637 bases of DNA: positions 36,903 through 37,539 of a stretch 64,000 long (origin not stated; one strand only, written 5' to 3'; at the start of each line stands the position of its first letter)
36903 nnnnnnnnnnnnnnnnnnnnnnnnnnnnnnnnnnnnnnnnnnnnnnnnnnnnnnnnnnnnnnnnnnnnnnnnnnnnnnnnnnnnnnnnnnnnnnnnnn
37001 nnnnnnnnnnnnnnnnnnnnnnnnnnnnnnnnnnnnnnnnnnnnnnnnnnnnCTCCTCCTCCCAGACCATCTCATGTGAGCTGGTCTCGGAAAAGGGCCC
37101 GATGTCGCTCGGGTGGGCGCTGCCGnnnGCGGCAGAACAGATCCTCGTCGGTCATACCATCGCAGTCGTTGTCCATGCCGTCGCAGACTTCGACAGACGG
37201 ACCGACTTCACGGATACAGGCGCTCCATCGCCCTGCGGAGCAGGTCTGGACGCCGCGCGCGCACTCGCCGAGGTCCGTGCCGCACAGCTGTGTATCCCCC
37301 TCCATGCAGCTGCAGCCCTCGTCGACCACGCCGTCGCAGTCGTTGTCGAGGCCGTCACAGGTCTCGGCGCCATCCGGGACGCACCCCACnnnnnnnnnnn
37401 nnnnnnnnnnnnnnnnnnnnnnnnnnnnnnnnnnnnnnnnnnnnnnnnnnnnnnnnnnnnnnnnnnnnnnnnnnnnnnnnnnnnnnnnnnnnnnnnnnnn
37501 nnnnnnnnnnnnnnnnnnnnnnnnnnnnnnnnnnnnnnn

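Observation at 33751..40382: Array of ten envelope and secreted genes with MopE-like metal-binding repeats and an embedded uridine-kinase-like gene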

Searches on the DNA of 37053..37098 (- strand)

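Call 66: build_rna_model(alignment_id=A8, structure=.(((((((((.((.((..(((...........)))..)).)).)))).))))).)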
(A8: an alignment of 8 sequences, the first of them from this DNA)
Model R1 built from alignment A8 (8 sequences, 54 columns); structure: as given.
model positions 46; base pairs 16; branch points 0; effective number of sequences 8; information 0.98 bits per position. Calibrated on 0.2 Mb of random sequence (short: E-values are rough).
structure used (alignment columns):
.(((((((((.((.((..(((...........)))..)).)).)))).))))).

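Call 67: search_with_rna_model(model_id=R1, sources=[window, L003, L005, L008, L009, L017, L022, L026, L027], max_evalue=1)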
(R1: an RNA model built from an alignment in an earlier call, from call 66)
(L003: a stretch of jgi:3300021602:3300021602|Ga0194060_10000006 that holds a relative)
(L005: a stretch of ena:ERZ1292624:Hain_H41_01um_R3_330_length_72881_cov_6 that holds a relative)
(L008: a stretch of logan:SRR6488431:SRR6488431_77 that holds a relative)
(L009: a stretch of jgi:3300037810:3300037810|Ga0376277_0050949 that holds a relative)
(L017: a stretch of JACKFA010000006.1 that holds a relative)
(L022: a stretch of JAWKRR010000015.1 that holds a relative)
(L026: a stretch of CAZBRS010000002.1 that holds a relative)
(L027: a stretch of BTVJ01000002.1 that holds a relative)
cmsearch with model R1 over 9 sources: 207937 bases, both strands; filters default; matches with E-value up to 1: 20.
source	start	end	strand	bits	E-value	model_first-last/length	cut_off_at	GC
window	37759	37804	-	56.9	7.7e-15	1-46/46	no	0.65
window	37053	37098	-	54.7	3.8e-14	1-46/46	no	0.59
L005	13335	13385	+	54.5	4.5e-14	1-46/46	no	0.59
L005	13743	13795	+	54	6.4e-14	1-46/46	no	0.6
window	36713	36758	-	54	6.5e-14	1-46/46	no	0.63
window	35831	35881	-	52.6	1.8e-13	1-46/46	no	0.75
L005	11455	11504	+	52.3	2.3e-13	1-46/46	no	0.54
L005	12400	12449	+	52.3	2.3e-13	1-46/46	no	0.54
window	35325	35369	-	40.7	1e-09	1-46/46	no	0.73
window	36713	36757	+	29.8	2.6e-06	1-46/46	no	0.62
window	37053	37097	+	25.4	6.4e-05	1-46/46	no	0.58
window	35830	35880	+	24.4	0.00013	1-46/46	no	0.73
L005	13744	13796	-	20.1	0.0031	1-46/46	no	0.58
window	37758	37803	+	19.1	0.0064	1-46/46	no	0.63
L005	11456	11505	-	16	0.062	1-46/46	no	0.54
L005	12401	12450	-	16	0.062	1-46/46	no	0.54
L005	7690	7729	-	13.1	0.5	1-46/46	no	0.62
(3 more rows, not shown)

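Call 75: search_with_rna_model(model_id=R1, sources=[L041, L043, L044, L045, L001, L006], max_evalue=0.01, make_alignment=true)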
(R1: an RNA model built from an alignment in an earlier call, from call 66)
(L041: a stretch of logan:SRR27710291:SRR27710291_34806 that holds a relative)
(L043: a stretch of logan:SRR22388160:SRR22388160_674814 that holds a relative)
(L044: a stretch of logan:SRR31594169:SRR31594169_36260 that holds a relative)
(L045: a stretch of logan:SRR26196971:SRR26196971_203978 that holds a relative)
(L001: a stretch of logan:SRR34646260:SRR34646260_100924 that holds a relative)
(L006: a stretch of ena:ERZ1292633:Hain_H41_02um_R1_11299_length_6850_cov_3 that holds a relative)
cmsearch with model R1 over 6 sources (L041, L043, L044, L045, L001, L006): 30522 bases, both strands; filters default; matches with E-value up to 0.01: 30.
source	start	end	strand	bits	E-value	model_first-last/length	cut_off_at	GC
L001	2019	2064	+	56.9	1.1e-15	1-46/46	no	0.65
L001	2725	2770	+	54.7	5.6e-15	1-46/46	no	0.59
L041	3674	3719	+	52.3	3.1e-14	1-46/46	no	0.61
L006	6557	6606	+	52.3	3.3e-14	1-46/46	no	0.54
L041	4507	4557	+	47.5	1.1e-12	1-46/46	no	0.65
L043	3948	3995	+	47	1.5e-12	1-46/46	no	0.52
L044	979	1024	+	46.8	1.8e-12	1-46/46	no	0.61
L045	1339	1384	+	46.8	1.8e-12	1-46/46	no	0.61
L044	1862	1914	+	46.4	2.3e-12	1-46/46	no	0.72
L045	2222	2274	+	46.4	2.3e-12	1-46/46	no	0.72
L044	79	125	+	45.8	3.7e-12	1-46/46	no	0.68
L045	439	485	+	45.8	3.7e-12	1-46/46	no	0.68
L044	1863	1915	-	33.1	3.6e-08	1-46/46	no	0.7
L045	2223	2275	-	33.1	3.6e-08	1-46/46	no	0.7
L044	2373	2417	+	31.9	8.7e-08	1-46/46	no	0.71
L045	2733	2777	+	31.9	8.7e-08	1-46/46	no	0.71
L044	444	497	+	30.2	2.9e-07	1-46/46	no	0.69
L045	804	857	+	30.2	2.9e-07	1-46/46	no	0.69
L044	980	1025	-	25.8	7.4e-06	1-46/46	no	0.61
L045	1340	1385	-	25.8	7.4e-06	1-46/46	no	0.61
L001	2726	2770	-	25.4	9.4e-06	1-46/46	no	0.58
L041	555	601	+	22.8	6.4e-05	1-46/46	no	0.64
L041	4508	4557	-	22.4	8.4e-05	1-46/46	no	0.64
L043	5446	5469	+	21.7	0.00014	1-24/46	3'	0.62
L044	80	125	-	20.2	0.00042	1-46/46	no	0.67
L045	440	485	-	20.2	0.00042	1-46/46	no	0.67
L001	2020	2065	-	19.1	0.00095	1-46/46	no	0.63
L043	3949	3996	-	17.7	0.0025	1-46/46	no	0.52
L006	6558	6607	-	16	0.009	1-46/46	no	0.54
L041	3675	3720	-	15.9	0.0093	1-46/46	no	0.61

Alignment A9: 30 matches aligned to the model, 82 columns, each read 5' to 3' on its own strand. Consensus structure (alignment columns), stored with it:
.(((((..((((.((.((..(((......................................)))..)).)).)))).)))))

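Call 87: search_with_rna_model(model_id=R1, sources=[window, L005, L041, L043, L044, L046], max_evalue=0.001, make_alignment=true)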
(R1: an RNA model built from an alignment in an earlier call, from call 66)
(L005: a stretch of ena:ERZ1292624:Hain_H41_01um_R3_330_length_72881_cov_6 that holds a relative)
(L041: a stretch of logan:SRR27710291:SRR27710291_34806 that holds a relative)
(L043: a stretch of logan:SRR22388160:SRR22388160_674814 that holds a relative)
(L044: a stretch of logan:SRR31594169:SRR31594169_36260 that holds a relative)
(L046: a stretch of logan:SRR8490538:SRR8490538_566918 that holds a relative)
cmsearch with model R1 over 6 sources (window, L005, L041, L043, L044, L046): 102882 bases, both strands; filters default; matches with E-value up to 0.001: 26.
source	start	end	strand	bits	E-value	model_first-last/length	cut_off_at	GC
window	37759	37804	-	56.9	3.8e-15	1-46/46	no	0.65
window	37053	37098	-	54.7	1.9e-14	1-46/46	no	0.59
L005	13335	13385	+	54.5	2.2e-14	1-46/46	no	0.59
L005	13743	13795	+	54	3.2e-14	1-46/46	no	0.6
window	36713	36758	-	54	3.2e-14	1-46/46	no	0.63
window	35831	35881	-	52.6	8.7e-14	1-46/46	no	0.75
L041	3674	3719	+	52.3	1.1e-13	1-46/46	no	0.61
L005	11455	11504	+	52.3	1.1e-13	1-46/46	no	0.54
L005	12400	12449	+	52.3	1.1e-13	1-46/46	no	0.54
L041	4507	4557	+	47.5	3.6e-12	1-46/46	no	0.65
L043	3948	3995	+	47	5.1e-12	1-46/46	no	0.52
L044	979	1024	+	46.8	6e-12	1-46/46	no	0.61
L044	1862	1914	+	46.4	7.6e-12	1-46/46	no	0.72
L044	79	125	+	45.8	1.2e-11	1-46/46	no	0.68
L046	724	771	+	45.2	1.9e-11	1-46/46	no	0.67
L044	1863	1915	-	33.1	1.2e-07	1-46/46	no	0.7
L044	2373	2417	+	31.9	2.9e-07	1-46/46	no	0.71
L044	444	497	+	30.2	9.8e-07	1-46/46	no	0.69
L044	980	1025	-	25.8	2.5e-05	1-46/46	no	0.61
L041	555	601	+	22.8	0.00022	1-46/46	no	0.64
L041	4508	4557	-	22.4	0.00028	1-46/46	no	0.64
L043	5446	5469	+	21.7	0.00047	1-24/46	3'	0.62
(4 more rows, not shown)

Alignment A11: 26 matches aligned to the model, 81 columns, each read 5' to 3' on its own strand. Consensus structure (alignment columns), stored with it:
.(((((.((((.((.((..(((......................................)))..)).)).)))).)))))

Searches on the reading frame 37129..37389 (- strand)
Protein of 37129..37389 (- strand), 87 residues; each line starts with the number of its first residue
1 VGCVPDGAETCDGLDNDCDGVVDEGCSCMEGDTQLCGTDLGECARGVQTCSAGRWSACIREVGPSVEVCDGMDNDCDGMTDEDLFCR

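Call 56: search_solved_structures(query=window:37129-37389:-, max_evalue=10, show_alignments=4)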
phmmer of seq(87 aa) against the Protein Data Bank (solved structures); distinct sequences matched with E-value up to 10: 0.
